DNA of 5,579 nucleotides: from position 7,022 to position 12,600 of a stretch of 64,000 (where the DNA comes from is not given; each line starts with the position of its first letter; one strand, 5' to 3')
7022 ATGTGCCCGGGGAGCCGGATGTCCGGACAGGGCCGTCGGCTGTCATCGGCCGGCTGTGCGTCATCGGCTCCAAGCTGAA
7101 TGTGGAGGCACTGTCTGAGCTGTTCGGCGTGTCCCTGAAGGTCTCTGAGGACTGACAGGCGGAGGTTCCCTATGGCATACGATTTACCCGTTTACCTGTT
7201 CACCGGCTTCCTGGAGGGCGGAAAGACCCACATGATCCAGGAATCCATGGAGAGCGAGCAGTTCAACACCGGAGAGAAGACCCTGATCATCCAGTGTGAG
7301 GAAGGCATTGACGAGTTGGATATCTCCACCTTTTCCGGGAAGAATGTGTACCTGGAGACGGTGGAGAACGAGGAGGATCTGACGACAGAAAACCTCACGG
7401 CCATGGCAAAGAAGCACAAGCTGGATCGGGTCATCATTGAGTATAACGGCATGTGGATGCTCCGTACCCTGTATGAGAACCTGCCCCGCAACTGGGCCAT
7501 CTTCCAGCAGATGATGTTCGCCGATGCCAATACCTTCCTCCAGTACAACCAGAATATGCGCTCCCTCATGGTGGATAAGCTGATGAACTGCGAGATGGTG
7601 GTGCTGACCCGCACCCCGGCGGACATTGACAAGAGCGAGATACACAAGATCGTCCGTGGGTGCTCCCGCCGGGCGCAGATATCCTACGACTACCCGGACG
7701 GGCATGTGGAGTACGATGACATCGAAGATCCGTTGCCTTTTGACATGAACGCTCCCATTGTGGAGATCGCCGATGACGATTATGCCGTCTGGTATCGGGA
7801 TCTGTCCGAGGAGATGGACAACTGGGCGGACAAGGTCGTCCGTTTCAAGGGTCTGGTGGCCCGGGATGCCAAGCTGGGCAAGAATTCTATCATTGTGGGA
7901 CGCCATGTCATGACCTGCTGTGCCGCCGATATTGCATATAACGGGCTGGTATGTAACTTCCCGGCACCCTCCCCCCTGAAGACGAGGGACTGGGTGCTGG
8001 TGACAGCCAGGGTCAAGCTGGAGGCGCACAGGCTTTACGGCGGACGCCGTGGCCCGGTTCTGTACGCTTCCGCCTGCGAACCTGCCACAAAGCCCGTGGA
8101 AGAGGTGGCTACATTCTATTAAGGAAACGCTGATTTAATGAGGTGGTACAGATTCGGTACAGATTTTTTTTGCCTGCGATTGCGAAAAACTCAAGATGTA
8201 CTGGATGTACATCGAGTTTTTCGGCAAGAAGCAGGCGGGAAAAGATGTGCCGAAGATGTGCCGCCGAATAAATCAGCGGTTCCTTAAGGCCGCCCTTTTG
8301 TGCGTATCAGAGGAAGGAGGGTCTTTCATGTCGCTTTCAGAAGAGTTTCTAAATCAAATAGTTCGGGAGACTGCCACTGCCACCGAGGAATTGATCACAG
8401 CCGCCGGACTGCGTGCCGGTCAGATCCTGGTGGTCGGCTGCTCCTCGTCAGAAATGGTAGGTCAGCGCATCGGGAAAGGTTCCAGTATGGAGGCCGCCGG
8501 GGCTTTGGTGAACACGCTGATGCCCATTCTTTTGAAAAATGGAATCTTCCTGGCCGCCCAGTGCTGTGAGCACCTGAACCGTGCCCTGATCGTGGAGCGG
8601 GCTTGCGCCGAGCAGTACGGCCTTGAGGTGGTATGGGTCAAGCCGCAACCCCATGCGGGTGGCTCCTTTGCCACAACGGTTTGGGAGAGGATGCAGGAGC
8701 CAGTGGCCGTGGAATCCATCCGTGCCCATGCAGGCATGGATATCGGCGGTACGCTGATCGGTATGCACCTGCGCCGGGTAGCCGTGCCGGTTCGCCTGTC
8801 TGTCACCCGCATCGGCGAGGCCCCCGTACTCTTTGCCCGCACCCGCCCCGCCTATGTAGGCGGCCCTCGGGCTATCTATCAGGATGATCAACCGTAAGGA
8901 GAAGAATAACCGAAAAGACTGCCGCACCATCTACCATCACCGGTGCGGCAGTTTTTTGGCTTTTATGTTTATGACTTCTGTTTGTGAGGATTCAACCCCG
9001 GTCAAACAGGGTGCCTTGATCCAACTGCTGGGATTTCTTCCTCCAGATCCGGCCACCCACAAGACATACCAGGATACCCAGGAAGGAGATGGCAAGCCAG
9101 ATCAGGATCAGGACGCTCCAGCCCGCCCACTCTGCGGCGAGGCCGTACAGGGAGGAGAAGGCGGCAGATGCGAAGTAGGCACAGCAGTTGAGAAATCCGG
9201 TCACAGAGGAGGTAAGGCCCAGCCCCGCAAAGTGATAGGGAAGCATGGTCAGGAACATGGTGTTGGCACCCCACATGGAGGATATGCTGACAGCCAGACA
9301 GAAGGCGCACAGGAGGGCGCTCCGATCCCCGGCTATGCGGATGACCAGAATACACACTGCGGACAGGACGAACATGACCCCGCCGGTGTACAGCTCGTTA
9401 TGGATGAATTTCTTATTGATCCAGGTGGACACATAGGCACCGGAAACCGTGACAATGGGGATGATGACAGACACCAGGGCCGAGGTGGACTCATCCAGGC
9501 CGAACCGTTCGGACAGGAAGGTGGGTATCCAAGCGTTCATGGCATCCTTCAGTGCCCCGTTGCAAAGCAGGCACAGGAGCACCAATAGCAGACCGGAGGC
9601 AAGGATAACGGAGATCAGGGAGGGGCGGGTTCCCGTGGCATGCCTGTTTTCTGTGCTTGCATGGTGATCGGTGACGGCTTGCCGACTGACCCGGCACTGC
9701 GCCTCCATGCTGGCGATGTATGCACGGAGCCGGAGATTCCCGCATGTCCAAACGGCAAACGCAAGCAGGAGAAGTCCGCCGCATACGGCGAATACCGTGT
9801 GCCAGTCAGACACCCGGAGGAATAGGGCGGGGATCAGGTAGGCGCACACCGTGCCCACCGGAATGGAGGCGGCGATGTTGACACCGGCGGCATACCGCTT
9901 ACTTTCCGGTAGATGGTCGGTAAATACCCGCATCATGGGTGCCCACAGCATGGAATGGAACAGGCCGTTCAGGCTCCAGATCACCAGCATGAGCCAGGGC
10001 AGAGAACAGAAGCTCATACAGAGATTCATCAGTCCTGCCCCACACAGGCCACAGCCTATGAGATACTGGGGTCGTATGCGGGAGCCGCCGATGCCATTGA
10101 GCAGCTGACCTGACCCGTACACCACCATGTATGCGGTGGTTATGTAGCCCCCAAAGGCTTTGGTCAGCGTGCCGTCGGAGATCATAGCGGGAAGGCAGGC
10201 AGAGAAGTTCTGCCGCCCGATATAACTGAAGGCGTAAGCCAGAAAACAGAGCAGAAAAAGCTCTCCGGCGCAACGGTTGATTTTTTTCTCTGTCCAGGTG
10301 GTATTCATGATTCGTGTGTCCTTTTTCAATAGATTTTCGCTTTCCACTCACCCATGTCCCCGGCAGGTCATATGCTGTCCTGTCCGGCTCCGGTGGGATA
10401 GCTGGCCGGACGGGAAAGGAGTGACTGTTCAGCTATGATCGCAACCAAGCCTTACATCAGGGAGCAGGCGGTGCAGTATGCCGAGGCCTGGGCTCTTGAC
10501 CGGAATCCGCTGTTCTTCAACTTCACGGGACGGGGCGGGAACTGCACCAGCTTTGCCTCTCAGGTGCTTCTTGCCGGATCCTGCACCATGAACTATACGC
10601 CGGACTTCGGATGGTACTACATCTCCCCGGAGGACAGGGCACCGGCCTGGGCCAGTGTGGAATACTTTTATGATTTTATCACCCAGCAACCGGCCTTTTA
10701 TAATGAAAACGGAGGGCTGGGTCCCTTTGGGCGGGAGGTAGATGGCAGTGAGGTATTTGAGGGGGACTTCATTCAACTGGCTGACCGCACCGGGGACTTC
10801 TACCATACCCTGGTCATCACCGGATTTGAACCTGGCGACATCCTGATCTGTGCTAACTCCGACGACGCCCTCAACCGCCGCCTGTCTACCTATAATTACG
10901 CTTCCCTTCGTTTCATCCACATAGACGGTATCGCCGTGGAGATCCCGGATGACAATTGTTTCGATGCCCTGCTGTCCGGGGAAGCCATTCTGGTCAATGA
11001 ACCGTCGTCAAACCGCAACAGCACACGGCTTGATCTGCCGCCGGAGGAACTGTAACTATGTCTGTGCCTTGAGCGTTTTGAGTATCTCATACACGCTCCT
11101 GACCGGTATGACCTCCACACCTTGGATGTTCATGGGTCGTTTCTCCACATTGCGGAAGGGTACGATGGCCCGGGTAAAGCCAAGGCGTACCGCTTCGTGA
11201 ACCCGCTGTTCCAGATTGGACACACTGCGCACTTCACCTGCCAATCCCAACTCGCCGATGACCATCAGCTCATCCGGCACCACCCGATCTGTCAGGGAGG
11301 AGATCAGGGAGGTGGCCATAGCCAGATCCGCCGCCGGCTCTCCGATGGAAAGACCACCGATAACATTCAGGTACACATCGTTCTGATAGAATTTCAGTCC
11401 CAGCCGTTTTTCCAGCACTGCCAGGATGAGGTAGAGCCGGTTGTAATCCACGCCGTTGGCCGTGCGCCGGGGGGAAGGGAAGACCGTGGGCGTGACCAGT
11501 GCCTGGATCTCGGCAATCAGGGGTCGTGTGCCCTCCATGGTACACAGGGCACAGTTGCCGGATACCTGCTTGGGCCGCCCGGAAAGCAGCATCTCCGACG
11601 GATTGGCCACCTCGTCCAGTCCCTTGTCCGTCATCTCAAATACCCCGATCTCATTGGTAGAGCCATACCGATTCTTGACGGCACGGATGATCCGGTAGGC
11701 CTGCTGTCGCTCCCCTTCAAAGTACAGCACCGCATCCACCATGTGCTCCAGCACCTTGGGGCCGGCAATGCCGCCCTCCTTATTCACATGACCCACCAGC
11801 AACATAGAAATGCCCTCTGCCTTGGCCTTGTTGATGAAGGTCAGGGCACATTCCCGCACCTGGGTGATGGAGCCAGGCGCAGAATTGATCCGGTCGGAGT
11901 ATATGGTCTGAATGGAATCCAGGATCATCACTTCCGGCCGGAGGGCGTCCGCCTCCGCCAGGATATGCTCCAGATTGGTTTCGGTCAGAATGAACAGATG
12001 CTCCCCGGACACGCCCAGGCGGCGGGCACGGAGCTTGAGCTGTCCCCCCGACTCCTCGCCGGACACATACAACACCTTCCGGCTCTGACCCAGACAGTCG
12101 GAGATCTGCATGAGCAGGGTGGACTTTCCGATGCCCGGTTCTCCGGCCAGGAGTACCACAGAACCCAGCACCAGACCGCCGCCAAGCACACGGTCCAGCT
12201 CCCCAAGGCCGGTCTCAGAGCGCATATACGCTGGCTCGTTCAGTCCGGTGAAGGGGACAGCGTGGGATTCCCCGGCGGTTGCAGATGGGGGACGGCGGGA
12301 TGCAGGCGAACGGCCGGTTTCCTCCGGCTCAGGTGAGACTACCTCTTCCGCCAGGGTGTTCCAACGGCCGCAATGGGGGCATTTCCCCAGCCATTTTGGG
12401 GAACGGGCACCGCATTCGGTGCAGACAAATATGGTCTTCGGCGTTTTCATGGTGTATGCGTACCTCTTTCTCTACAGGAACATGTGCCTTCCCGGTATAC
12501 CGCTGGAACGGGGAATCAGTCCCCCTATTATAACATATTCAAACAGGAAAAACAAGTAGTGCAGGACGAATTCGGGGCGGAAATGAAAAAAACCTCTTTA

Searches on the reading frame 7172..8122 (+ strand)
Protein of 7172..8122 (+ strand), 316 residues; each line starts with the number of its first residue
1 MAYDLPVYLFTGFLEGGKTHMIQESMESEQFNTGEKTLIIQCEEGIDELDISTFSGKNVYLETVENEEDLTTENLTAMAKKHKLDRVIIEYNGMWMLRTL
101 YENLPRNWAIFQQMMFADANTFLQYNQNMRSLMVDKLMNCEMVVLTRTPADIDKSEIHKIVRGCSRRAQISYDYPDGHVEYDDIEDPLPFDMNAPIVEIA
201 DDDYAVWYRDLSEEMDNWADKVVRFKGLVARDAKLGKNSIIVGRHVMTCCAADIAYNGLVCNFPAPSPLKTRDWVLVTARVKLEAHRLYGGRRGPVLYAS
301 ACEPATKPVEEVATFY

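Call 14: find_encoding_contigs(protein=window:7172-8122:+, flank=3000, max_places=10)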
Protein window:7172-8122:+ (316 aa): 9 contigs read that carry it; 9 places shown.
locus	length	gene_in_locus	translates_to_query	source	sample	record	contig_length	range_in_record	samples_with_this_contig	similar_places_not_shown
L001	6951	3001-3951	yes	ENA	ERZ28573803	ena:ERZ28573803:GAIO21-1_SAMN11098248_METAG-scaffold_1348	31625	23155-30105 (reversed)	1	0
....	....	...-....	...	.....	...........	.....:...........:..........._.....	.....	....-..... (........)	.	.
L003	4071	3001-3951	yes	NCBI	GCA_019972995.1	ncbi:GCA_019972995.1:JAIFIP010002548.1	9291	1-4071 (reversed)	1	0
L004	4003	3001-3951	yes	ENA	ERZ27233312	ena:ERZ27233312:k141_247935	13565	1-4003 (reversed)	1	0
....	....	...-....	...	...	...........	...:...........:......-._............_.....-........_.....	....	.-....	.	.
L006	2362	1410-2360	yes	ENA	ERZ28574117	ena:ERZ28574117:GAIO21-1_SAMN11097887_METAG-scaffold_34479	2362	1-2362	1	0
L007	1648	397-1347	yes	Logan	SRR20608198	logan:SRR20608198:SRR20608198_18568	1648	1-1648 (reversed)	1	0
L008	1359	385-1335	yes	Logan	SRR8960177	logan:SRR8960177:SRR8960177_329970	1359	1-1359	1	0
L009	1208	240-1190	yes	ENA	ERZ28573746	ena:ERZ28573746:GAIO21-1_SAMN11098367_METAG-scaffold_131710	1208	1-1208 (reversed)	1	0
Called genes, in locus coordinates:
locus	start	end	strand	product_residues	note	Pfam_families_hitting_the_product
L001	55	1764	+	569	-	PF16317:Glyco_hydro_99 (faint)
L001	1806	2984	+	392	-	PF02492:cobW, PF07683:CobW_C (weak)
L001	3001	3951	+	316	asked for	PF02492:cobW (weak), PF21537:DUF1980_C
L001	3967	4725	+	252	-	PF04260:DUF436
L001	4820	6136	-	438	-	PF07690:MFS_1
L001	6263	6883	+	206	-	PF12671:Amidase_6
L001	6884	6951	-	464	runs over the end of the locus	PF18073:Zn_ribbon_LapB, PF03796:DnaB_C (weak), PF06745:ATPase, PF13481:AAA_25, PF23442:DUF7125 (weak), PF00004:AAA (weak), PF05362:Lon_C, PF13541:ChlI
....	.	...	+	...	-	?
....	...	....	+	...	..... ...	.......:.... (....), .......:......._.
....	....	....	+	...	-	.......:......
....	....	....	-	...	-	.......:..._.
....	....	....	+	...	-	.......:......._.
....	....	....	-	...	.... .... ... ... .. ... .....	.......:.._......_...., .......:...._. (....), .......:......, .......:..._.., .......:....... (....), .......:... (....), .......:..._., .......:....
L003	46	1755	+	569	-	PF16317:Glyco_hydro_99 (faint)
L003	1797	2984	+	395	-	PF02492:cobW, PF07683:CobW_C (weak)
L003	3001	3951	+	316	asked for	PF02492:cobW (weak), PF21537:DUF1980_C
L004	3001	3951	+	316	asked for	PF02492:cobW (weak), PF21537:DUF1980_C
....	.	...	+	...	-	?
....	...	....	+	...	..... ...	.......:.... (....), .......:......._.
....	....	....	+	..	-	-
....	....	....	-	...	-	?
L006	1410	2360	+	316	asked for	PF02492:cobW (weak), PF21537:DUF1980_C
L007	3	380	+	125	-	?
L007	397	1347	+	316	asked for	PF02492:cobW (weak), PF21537:DUF1980_C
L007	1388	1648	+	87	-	?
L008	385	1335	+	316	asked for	PF02492:cobW (weak), PF21537:DUF1980_C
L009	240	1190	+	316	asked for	PF02492:cobW (weak), PF21537:DUF1980_C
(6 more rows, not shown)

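Call 50: search_protein_families(library=pfam, proteins=[window:7172-8122:+])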
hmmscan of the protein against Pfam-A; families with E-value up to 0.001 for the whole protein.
window:7172-8122:+ (316 aa): 2 families
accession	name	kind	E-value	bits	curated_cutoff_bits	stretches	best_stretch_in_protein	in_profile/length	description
PF21537.2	DUF1980_C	-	7.2e-20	71.5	25.9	1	193-309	20-135/141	DUF1980 C-terminal domain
PF02492.25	cobW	-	5.6e-07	29.8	20.7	1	6-150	1-155/180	CobW/HypB/UreG, nucleotide-binding domain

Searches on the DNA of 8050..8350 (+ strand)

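Call 22: search_dna_similar(query=window:8119-8287:+, collection=plasmids, mode=distant)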
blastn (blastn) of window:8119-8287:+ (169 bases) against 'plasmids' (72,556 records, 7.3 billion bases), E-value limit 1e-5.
No match.

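Call 23: search_dna_similar(query=window:8119-8287:+, collection=phages, mode=distant)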
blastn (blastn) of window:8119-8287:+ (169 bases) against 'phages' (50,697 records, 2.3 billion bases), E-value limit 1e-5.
No match.

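Call 62: search_rna_families(source=window, start=8050, end=8350, threshold=evalue, max_evalue=10)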
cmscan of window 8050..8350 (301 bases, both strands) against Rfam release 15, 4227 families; matches with E-value up to 10: 2.
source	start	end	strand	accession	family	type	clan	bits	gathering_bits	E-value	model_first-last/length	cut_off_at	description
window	8167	8246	+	RF02244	mir-785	Gene; miRNA;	-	15.2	62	2.2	1-90/90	no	mir-785 microRNA precursor family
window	8096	8146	+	RF01125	sR4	Gene; snRNA; snoRNA; CD-box;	-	12.4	50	1.9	1-56/56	no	Small nucleolar RNA sR4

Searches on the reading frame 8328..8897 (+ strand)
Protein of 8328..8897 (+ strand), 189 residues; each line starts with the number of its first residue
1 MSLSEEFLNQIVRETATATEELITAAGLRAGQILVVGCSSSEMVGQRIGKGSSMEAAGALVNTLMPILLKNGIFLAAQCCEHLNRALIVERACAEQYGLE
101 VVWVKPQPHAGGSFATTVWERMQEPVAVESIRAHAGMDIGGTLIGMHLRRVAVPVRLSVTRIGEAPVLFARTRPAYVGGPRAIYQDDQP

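Call 50: search_protein_families(library=pfam, proteins=[window:8328-8897:+])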
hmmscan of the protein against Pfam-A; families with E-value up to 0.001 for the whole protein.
window:8328-8897:+ (189 aa): 1 family
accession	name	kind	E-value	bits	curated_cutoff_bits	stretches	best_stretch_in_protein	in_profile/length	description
PF04260.17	DUF436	-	2.7e-74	248.9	25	1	15-184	2-171/171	Protein of unknown function (DUF436)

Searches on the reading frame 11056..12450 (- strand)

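Call 78: search_protein_families(library=pfam, proteins=[window:11056-12450:-], max_evalue=0.00001)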
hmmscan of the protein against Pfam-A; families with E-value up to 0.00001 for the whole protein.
window:11056-12450:- (464 aa): 7 families
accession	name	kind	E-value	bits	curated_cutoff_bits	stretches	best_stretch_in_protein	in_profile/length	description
PF06745.19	ATPase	-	3.6e-16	59.7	26.6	1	79-148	2-73/231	KaiC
PF13481.12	AAA_25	-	3.8e-14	53.2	27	1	85-226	22-194/195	AAA domain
PF18073.7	Zn_ribbon_LapB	-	1.3e-12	47.6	25.7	1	8-35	1-28/28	Rubredoxin metal binding domain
PF05362.19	Lon_C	-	1.6e-10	41.4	21.1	1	356-459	93-201/205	Lon protease (S16) C-terminal proteolytic domain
PF13541.12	ChlI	-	1e-08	35.6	27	1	351-434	37-121/121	Subunit ChlI of Mg-chelatase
PF00004.35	AAA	-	4.1e-06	27.7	21.2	1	99-220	1-106/131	ATPase family associated with various cellular activities (AAA)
PF03796.21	DnaB_C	-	6.8e-06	26.1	27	0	79-189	3-118/255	DnaB-like helicase C terminal domain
